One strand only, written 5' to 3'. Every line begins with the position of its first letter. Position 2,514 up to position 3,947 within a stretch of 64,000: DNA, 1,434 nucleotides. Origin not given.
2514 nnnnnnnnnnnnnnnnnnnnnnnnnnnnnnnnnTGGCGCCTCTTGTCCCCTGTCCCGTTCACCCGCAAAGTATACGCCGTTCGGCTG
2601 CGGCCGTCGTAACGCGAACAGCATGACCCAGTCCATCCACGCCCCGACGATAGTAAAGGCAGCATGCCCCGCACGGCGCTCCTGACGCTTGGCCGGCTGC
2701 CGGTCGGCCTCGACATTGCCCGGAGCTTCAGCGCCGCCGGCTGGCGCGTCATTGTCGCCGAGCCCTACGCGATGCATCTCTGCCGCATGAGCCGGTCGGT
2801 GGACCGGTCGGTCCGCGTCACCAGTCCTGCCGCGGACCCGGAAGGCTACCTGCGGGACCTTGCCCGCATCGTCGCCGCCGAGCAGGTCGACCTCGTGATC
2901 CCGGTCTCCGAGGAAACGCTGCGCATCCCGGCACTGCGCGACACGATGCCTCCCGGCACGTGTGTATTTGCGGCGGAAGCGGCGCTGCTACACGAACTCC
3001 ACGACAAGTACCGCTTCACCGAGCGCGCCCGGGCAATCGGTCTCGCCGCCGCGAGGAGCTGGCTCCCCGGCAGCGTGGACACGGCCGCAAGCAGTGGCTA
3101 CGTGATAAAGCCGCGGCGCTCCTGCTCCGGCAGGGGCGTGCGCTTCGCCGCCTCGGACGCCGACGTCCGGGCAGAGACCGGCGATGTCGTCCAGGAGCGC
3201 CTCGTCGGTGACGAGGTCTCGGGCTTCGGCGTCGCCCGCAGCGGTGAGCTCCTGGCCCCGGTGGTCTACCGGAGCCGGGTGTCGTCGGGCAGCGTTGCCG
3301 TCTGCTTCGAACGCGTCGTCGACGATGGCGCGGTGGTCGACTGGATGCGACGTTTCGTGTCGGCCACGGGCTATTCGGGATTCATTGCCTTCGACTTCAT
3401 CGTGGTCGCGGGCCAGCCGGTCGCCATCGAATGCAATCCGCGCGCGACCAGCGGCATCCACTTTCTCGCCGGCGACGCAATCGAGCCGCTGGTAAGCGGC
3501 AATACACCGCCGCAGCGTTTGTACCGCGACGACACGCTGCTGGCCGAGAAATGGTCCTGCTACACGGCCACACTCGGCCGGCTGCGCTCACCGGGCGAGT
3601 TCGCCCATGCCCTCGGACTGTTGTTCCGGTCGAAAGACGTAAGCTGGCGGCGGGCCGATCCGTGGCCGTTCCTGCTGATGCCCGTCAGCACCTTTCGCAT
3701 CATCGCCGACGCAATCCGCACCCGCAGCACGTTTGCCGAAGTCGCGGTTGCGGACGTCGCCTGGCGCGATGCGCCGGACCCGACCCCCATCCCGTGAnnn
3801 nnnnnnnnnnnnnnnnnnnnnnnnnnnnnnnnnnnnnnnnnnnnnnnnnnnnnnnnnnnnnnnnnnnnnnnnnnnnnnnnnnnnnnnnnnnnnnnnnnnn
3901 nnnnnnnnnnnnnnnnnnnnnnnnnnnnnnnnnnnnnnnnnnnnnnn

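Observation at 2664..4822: ATP-grasp ligase plus two-domain GNAT operon embedded in the PGC, convergent on the puf operon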

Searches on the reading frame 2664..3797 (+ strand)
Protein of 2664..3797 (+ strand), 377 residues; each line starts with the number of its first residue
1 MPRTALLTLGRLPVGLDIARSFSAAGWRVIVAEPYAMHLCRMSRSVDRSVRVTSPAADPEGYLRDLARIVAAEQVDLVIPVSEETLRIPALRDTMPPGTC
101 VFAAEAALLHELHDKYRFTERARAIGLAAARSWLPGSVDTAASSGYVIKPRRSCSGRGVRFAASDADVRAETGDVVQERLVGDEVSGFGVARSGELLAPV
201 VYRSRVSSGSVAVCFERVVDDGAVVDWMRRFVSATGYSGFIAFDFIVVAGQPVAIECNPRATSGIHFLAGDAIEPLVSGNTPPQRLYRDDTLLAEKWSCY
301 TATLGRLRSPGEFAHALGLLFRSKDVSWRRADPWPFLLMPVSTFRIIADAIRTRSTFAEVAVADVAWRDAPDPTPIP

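Call 6: search_protein_families(library=pfam, proteins=[window:2664-3797:+], max_evalue=1)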
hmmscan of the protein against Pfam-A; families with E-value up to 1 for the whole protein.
window:2664-3797:+ (377 aa): 3 families
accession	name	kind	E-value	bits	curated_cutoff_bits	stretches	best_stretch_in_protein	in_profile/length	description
PF02655.19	ATP-grasp_3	-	5.6e-08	33.5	23.2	1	141-263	29-159/160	ATP-grasp domain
PF15632.11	ATPgrasp_Ter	-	0.0016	18.7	29.1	1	175-267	6-92/131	ATP-grasp in the biosynthetic pathway with Ter operon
PF14397.11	ATPgrasp_ST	-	0.012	15.3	31.4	1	143-206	60-120/278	Sugar-transfer associated ATP-grasp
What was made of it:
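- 2664..3797 (+): ATP-grasp ligase, 377 aa. Pfam ATP-grasp_3 (call 6).
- On ATP-grasp superfamily: PF02655 ATP-grasp_3, 33.5 bits against 23.2 (call 6).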

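Call 8: search_protein_families(library=ncbifam, proteins=[window:2664-3797:+], max_evalue=1)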
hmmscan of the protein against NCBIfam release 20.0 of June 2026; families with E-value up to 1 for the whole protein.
window:2664-3797:+ (377 aa): 8 families
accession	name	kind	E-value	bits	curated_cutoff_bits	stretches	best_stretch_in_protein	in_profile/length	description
NF005315.0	PRK06849.1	equivalog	1.5e-65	221.7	406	1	2-368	4-383/389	hypothetical protein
NF009402.0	PRK12767.1-1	equivalog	6.9e-11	41.5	218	1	15-261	16-276/329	carbamoyl phosphate synthase-like protein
NF009405.0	PRK12767.1-4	equivalog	7.7e-10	38.3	390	1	55-264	51-269/320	carbamoyl phosphate synthase-like protein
NF009404.0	PRK12767.1-3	equivalog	3.3e-05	22.9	316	1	54-169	49-172/344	carbamoyl phosphate synthase-like protein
NF009406.0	PRK12767.1-5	equivalog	0.056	12.5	271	1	219-264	229-274/327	carbamoyl phosphate synthase-like protein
NF005075.0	PRK06500.1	equivalog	0.07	12.5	336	1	3-76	7-80/249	SDR family oxidoreductase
TIGR03909.1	pyrrolys_PylC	equivalog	0.18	10.5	248.3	1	72-185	59-172/374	3-methylornithine--L-lysine ligase PylC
NF040722.1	MfnD_Meth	equivalog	0.28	10.6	400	1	216-268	206-258/288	tyramine--L-glutamate ligase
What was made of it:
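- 2664..3797 (+): NCBIfam PRK06849 matches full length at 221.7 bits, below the 406 cut-off (call 8).
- On NCBIfam PRK06849 (NF005315, 'hypothetical protein'): 221.7 bits, end-to-end alignment (call 8).
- Closest known: PylC. Different: The NCBIfam PylC model scores 10.5 bits against a cut-off of 248 (call 8).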

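Call 18: find_homologous_proteins(query=window:2664-3797:+)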
Query window:2664-3797:+ (377 aa): 1055 proteins with E <= 0.001 among 8000 candidates; the best 120 are listed.
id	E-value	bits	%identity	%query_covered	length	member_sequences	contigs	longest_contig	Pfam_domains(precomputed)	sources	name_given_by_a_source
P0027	2.4e-246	835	100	100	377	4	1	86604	PF02655.20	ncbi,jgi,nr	ncbi:MAG: ATP-grasp domain-containing protein [Woeseiaceae bacterium]|jgi:hypothetical protein|nr:AT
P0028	1.7e-191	654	80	99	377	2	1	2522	PF02655.20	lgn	-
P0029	1.6e-133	464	59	99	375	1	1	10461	PF02655.20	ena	-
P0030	1.8e-131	457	58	99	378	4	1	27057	PF02655.20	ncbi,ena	-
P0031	3.1e-126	440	56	99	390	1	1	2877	PF02655.20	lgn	-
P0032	8.6e-126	438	57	98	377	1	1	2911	PF02655.20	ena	-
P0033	1.9e-124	434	55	98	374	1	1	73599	PF02655.20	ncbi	-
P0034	4.2e-122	426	57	97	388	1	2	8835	PF02655.20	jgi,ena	jgi:hypothetical protein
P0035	3.9e-121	423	55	99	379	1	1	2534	PF02655.20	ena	-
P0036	1.2e-120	421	55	97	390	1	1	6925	PF02655.20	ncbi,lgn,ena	-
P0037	2.6e-119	417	55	99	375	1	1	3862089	PF02655.20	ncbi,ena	-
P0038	1.6e-118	414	57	97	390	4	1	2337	PF02655.20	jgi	jgi:predicted ATP-grasp superfamily ATP-dependent carboligase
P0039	8.4e-117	409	55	98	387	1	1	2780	PF02655.20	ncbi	-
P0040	5.1e-116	406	56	97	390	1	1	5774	PF02655.20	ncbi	-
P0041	1.5e-111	391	54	98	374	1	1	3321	PF02655.20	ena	-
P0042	5.2e-111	390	53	98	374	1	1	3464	PF02655.20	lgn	-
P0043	5.4e-111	389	53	97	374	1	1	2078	PF02655.20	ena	-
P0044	3.3e-108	380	51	98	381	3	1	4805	PF02655.20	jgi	jgi:predicted ATP-grasp superfamily ATP-dependent carboligase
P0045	3.7e-108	380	52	98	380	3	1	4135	PF02655.20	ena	-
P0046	1.6e-107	378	53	98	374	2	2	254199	PF02655.20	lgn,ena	-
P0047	2.1e-107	378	53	97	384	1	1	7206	PF15632.12,PF02655.20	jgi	jgi:hypothetical protein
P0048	8.9e-107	376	55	88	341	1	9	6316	PF02655.20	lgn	-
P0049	6.7e-106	373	50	98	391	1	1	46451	PF02655.20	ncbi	-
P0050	1.2e-105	372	51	98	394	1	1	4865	PF02655.20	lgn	-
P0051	1.4e-105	372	52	97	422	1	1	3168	PF02655.20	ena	-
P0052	3.1e-105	371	51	99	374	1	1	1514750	PF02655.20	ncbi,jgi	-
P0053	7.7e-105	369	51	98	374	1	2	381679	PF02655.20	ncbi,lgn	-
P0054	5.0e-104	367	52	97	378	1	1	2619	PF02655.20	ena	-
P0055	9.9e-104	366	51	98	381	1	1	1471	PF02655.20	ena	-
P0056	1.3e-103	365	49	97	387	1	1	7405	PF02655.20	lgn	-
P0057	2.2e-103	364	49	97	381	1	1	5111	PF02655.20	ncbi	-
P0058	3.6e-103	364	50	97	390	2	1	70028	PF02655.20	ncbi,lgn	ncbi:MAG: ATP-grasp domain-containing protein [Pseudomonadota bacterium]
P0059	3.8e-103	364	50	98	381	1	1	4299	PF02655.20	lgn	-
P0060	1.7e-102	362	51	97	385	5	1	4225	PF02655.20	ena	-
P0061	3.4e-101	357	49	98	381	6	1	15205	PF02655.20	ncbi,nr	ncbi:MAG: ATP-grasp domain-containing protein [Woeseiaceae bacterium]|nr:ATP-grasp domain-containing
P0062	6.0e-101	356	48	97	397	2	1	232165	PF02655.20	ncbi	-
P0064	9.3e-101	356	49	99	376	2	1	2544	PF02655.20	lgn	-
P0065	1.0e-100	356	51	96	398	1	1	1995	PF02655.20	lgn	-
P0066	1.1e-100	356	48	97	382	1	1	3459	PF02655.20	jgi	jgi:predicted ATP-grasp superfamily ATP-dependent carboligase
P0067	1.5e-100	355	52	98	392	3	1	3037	PF15632.12,PF02655.20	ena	-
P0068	4.4e-100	354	49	97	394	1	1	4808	PF02655.20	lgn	-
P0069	8.1e-100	353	48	98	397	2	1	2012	PF02655.20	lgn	-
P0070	1.7e-99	352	51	97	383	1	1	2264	PF02655.20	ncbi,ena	-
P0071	2.0e-99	351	51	98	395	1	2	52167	PF02655.20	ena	-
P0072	4.9e-99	350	49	97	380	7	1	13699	PF02655.20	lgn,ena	-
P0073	5.7e-99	350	48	97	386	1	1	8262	PF02655.20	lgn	-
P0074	6.0e-99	350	48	99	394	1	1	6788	PF02655.20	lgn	-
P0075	8.4e-99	349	49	97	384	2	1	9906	PF02655.20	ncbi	-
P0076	1.6e-98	348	49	96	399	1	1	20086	PF02655.20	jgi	jgi:predicted ATP-grasp superfamily ATP-dependent carboligase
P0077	1.7e-98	348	48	98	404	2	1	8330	PF02655.20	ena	-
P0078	2.7e-97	344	47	98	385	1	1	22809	PF02655.20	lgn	-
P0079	3.6e-97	344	54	85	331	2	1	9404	PF02655.20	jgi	jgi:predicted ATP-grasp superfamily ATP-dependent carboligase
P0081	6.0e-97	343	49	97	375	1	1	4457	PF02655.20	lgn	-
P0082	8.9e-97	343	48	97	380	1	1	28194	PF02655.20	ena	-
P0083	1.4e-96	342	51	89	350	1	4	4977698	PF02655.20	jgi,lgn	-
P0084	1.9e-96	342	49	97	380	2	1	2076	PF02655.20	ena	-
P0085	5.0e-96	340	49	88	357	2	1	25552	PF02655.20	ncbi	-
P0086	7.3e-96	340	50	88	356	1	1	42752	PF02655.20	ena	-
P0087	7.6e-96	340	48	97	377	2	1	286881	PF02655.20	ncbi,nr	ncbi:MAG: ATP-grasp domain-containing protein [Woeseiaceae bacterium]|nr:ATP-grasp domain-containing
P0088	8.7e-96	339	47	97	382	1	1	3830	PF14397.12,PF14398.12,PF02655.20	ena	-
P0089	1.3e-95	339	49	97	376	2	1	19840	PF02655.20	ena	-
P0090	2.7e-95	338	48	98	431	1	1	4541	PF02655.20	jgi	jgi:predicted ATP-grasp superfamily ATP-dependent carboligase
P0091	2.9e-95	338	49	97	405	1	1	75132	PF02655.20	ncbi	-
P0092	5.6e-95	337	48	98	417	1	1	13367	PF02655.20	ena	-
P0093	8.8e-95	336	46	97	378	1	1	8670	PF02655.20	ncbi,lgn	ncbi:MAG: ATP-grasp domain-containing protein [Pseudomonadota bacterium]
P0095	1.8e-94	335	46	99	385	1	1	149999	PF02655.20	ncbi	-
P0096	3.2e-94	334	49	97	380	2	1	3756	PF02655.20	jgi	-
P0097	6.8e-94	333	47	100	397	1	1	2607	PF02655.20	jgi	jgi:predicted ATP-grasp superfamily ATP-dependent carboligase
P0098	1.2e-93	332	48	99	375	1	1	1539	PF02655.20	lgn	-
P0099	1.7e-93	332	48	98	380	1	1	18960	PF02655.20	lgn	-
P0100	3.1e-93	331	48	98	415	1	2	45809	PF02655.20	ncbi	-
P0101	4.9e-93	330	47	97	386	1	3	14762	PF02655.20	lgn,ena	-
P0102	7.8e-93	330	45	100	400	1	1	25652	PF02655.20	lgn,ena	-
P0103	1.1e-92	329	45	98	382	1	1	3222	PF02655.20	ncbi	-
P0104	1.5e-92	329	46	97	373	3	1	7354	PF02655.20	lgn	-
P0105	1.7e-92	329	48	98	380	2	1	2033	PF02655.20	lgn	-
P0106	5.5e-92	327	46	98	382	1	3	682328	PF02655.20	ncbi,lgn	-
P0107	6.1e-92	327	47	99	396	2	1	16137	PF02655.20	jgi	jgi:predicted ATP-grasp superfamily ATP-dependent carboligase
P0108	7.8e-92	326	47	98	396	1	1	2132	PF02655.20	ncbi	-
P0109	8.6e-92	326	46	98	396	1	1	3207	PF02655.20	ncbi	-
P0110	1.4e-91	326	46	98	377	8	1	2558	PF02655.20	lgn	-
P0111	2.3e-91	325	45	98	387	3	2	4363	PF02655.20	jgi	jgi:hypothetical protein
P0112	2.5e-91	325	50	98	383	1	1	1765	PF02655.20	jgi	jgi:predicted ATP-grasp superfamily ATP-dependent carboligase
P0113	3.0e-91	325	44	97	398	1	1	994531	PF02655.20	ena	-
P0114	3.9e-91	324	49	97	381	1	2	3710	PF02655.20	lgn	-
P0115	4.1e-91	324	47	97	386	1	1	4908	PF02655.20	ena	-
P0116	5.2e-91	324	47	98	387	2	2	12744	PF15632.12,PF02655.20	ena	-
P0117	5.7e-91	324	44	98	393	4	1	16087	PF02655.20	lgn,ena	-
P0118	7.6e-91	323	48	98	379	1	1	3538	PF14398.12,PF02655.20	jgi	jgi:predicted ATP-grasp superfamily ATP-dependent carboligase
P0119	9.6e-91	323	46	97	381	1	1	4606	PF02655.20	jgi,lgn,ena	-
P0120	1.2e-90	323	45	97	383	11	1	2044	PF02655.20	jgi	jgi:predicted ATP-grasp superfamily ATP-dependent carboligase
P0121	1.6e-90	322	46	98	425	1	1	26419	PF02655.20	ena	-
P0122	1.8e-90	322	46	96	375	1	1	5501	PF02655.20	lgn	-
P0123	2.8e-90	321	45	97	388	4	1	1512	PF02655.20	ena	-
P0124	2.8e-90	321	44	98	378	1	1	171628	PF02655.20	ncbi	ncbi:MAG: ATP-grasp domain-containing protein [Hyphomicrobium sp.]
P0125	3.0e-90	321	46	97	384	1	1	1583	PF02655.20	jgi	jgi:predicted ATP-grasp superfamily ATP-dependent carboligase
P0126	3.6e-90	321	46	97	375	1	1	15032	PF02655.20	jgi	-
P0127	5.7e-90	320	47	97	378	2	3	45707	PF02655.20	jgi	jgi:predicted ATP-grasp superfamily ATP-dependent carboligase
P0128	8.2e-90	320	48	98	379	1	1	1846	PF02655.20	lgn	-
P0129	8.4e-90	320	46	98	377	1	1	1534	PF02655.20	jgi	jgi:hypothetical protein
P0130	9.0e-90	320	45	98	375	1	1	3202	PF02655.20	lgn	-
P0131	1.0e-89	319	48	99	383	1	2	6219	PF02655.20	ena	-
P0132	1.4e-89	319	48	97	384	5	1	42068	PF02655.20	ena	-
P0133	1.8e-89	319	47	97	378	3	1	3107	PF02655.20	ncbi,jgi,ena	jgi:biotin carboxylase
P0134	2.5e-89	318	44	98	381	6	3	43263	PF02655.20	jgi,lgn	jgi:predicted ATP-grasp superfamily ATP-dependent carboligase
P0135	2.8e-89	318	46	97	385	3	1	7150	PF02655.20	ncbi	ncbi:MAG: ATP-grasp domain-containing protein [Pseudomonadota bacterium]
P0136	3.1e-89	318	45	98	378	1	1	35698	PF02655.20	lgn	-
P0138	3.7e-89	318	44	98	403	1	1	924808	PF14397.12,PF02655.20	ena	-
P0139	4.5e-89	317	45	97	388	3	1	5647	PF02655.20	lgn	-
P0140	6.1e-89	317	47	97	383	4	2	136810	PF02655.20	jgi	-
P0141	6.3e-89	317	48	97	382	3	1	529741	PF02655.20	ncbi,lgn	ncbi:MAG: ATP-grasp domain-containing protein [Pseudomonadota bacterium]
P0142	1.6e-88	316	48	98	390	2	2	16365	PF15632.12,PF02655.20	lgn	-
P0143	1.6e-88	316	45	97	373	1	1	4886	PF02655.20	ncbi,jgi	jgi:hypothetical protein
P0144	1.7e-88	315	48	97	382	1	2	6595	PF02655.20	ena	-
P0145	1.7e-88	315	46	97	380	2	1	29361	PF02655.20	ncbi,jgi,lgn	jgi:predicted ATP-grasp superfamily ATP-dependent carboligase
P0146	1.8e-88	315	48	97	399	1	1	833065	-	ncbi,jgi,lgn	jgi:hypothetical protein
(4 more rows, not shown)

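Call 19: find_encoding_contigs(protein=P0087, flank=8000, max_places=1)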
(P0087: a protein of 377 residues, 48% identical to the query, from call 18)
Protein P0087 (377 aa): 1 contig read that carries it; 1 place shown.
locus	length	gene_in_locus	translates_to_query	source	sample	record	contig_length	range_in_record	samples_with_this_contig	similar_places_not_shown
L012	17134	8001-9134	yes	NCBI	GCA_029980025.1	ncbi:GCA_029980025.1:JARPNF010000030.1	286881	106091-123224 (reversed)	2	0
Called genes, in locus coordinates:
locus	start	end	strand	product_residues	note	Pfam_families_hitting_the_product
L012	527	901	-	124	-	PF00903:Glyoxalase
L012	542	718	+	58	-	-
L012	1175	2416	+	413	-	PF01266:DAO (faint), PF03486:HI0933_like (faint), PF07992:Pyr_redox_2, PF13450:NAD_binding_8 (faint), PF13738:Pyr_redox_3, PF00070:Pyr_redox, PF14759:Reductase_C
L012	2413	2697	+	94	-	-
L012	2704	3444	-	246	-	-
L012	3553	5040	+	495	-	PF00890:FAD_binding_2 (weak), PF01266:DAO (faint), PF01593:Amino_oxidase, PF03486:HI0933_like (faint), PF07992:Pyr_redox_2 (faint), PF13450:NAD_binding_8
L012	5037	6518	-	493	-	PF00890:FAD_binding_2 (faint), PF01266:DAO (weak), PF01593:Amino_oxidase, PF01946:Thi4 (faint), PF03486:HI0933_like (faint), PF07992:Pyr_redox_2 (faint), PF13450:NAD_binding_8, PF01266:DAO (weak), +1 more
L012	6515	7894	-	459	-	PF00067:p450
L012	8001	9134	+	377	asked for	PF02655:ATP-grasp_3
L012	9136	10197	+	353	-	PF00583:Acetyltransf_1 (weak), PF13508:Acetyltransf_7 (weak)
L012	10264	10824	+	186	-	PF13302:Acetyltransf_3, PF00583:Acetyltransf_1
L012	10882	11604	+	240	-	PF02517:Rce1-like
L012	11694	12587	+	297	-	PF00561:Abhydrolase_1, PF12697:Abhydrolase_6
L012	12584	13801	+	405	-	PF04422:FrhB_FdhB_N, PF04432:FrhB_FdhB_C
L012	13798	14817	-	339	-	PF02276:CytoC_RC, PF22113:Mtrc-MtrF_II-IV_dom (faint), PF14522:Cytochrome_C7 (faint)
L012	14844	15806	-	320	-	PF00124:Photo_RC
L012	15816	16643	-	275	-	PF00124:Photo_RC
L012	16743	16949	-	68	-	PF00556:LHC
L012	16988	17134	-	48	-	PF00556:LHC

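Call 20: find_encoding_contigs(protein=P0124, flank=8000, max_places=1)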
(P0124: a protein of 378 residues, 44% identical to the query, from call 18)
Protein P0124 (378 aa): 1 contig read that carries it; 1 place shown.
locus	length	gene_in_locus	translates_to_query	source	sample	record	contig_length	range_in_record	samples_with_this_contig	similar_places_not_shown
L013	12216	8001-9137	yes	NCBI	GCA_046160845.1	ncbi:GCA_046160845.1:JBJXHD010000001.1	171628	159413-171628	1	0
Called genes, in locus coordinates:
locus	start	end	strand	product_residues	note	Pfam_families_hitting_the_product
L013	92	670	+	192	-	-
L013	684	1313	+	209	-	-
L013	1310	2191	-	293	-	PF01149:Fapy_DNA_glyco, PF06831:H2TH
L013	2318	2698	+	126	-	PF07238:PilZ (weak)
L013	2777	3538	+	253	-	PF01209:Ubie_methyltran, PF13489:Methyltransf_23, PF13847:Methyltransf_31, PF08241:Methyltransf_11, PF08242:Methyltransf_12, PF13649:Methyltransf_25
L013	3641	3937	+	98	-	-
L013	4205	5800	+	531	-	PF03109:ABC1, PF27536:UbiB_helical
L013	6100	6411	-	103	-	PF02627:CMD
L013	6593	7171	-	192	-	PF04264:YceI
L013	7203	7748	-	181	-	PF01292:Ni_hydr_CYTB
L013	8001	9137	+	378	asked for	PF02655:ATP-grasp_3 (weak)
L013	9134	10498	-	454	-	PF00067:p450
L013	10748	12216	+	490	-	PF00890:FAD_binding_2 (weak), PF01266:DAO, PF01593:Amino_oxidase, PF03486:HI0933_like (faint), PF07992:Pyr_redox_2 (faint), PF12831:FAD_oxidored, PF13450:NAD_binding_8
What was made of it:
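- In L013 it sits near ubiE/ubiB (call 20).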

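Call 21: find_encoding_contigs(protein=P0113, flank=8000, max_places=1)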
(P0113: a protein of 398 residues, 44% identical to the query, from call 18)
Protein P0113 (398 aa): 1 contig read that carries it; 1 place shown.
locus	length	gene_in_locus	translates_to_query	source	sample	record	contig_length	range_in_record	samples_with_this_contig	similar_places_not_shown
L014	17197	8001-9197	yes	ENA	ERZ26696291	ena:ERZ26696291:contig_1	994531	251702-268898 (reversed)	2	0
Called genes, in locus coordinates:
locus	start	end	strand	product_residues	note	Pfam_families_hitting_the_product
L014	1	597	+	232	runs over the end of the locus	PF00891:Methyltransf_2 (weak), PF05175:MTS, PF13489:Methyltransf_23, PF08241:Methyltransf_11, PF08242:Methyltransf_12, PF13649:Methyltransf_25, PF13847:Methyltransf_31, PF07109:Mg-por_mtran_C, +2 more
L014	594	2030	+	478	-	PF07690:MFS_1, PF03209:PUCC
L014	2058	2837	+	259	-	PF03967:PRCH, PF05239:PRC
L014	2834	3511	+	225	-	PF03703:bPH_2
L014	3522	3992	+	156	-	PF27124:PuhC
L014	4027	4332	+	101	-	-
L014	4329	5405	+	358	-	PF02915:Rubrerythrin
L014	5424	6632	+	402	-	PF12291:DUF3623, PF07683:CobW_C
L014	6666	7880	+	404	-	PF00155:Aminotran_1_2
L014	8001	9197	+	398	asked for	PF02655:ATP-grasp_3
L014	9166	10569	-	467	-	PF00067:p450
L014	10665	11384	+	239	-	-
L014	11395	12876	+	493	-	PF00070:Pyr_redox (faint), PF00890:FAD_binding_2 (weak), PF01134:GIDA (faint), PF01266:DAO (weak), PF01593:Amino_oxidase, PF07992:Pyr_redox_2 (weak), PF12831:FAD_oxidored, PF13450:NAD_binding_8, +1 more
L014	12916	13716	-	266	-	PF10563:CA_like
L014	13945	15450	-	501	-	PF00890:FAD_binding_2 (faint), PF01266:DAO (faint), PF07992:Pyr_redox_2 (faint), PF13450:NAD_binding_8, PF01593:Amino_oxidase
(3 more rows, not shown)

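Call 27: find_encoding_contigs(protein=P0146, flank=8000, max_places=1)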
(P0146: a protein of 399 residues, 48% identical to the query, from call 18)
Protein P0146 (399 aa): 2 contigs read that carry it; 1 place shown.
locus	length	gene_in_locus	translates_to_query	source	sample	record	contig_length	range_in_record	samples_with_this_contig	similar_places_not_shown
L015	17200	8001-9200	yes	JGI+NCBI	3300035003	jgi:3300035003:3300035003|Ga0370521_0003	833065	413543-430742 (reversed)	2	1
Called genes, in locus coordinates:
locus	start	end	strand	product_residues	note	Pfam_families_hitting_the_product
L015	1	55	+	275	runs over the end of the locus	PF00124:Photo_RC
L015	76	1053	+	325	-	PF00124:Photo_RC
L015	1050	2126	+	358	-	PF02276:CytoC_RC, PF22113:Mtrc-MtrF_II-IV_dom (faint), PF14522:Cytochrome_C7 (faint)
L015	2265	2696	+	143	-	PF09335:VTT_dom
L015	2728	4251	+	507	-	PF00890:FAD_binding_2 (weak), PF01266:DAO (weak), PF01593:Amino_oxidase, PF13450:NAD_binding_8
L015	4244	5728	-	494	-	PF00070:Pyr_redox (faint), PF00890:FAD_binding_2 (weak), PF01266:DAO, PF01593:Amino_oxidase, PF01946:Thi4 (faint), PF12831:FAD_oxidored, PF13450:NAD_binding_8, PF01266:DAO (weak), +2 more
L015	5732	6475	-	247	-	-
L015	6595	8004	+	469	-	PF00067:p450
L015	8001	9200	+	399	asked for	-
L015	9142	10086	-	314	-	PF27123:CrtC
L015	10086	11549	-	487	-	PF01266:DAO (faint), PF01593:Amino_oxidase, PF03486:HI0933_like (faint), PF07992:Pyr_redox_2 (faint), PF13450:NAD_binding_8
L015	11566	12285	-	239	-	PF00596:Aldolase_II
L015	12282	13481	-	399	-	PF01266:DAO (faint), PF01494:FAD_binding_3, PF05834:Lycopene_cycl (faint), PF13450:NAD_binding_8 (weak)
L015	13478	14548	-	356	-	PF03401:TctC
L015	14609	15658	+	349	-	PF13407:Peripla_BP_4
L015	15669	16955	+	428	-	PF02653:BPD_transp_2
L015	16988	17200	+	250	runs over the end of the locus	PF02463:SMC_N (faint), PF09818:ABC_ATPase (faint), PF00005:ABC_tran, PF13304:AAA_21 (faint)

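Call 28: find_encoding_contigs(protein=P0138, flank=8000, max_places=1)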
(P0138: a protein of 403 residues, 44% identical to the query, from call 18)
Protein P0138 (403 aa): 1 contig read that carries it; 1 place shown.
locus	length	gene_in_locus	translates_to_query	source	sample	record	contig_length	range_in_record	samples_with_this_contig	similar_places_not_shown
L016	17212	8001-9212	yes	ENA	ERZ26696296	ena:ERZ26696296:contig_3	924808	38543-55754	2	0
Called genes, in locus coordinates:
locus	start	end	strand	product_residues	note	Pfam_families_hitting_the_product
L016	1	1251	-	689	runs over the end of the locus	-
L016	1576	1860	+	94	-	-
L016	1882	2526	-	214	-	PF00834:Ribul_P_3_epim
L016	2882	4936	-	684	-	PF00456:Transketolase_N, PF13292:DXP_synthase_N (faint), PF00676:E1_dh (weak), PF02779:Transket_pyr, PF02780:Transketolase_C, PF22613:Transketolase_C_1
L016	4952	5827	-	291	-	PF00485:PRK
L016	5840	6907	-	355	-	PF00316:FBPase, PF18913:FBPase_C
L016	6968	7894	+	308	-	PF00126:HTH_1, PF03466:LysR_substrate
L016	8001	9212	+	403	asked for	PF02655:ATP-grasp_3, PF14397:ATPgrasp_ST (faint)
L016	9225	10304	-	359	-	PF00892:EamA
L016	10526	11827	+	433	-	PF11902:DUF3422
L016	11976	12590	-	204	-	PF01227:GTP_cyclohydroI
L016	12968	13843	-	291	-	PF00809:Pterin_bind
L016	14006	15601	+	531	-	PF00501:AMP-binding, PF13193:AMP-binding_C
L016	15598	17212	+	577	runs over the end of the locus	PF02776:TPP_enzyme_N, PF00205:TPP_enzyme_M, PF02775:TPP_enzyme_C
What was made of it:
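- One homologue (L016) stands alone next to Calvin-cycle genes (call 28). One close homologue is not next to crt genes (L016, call 28).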
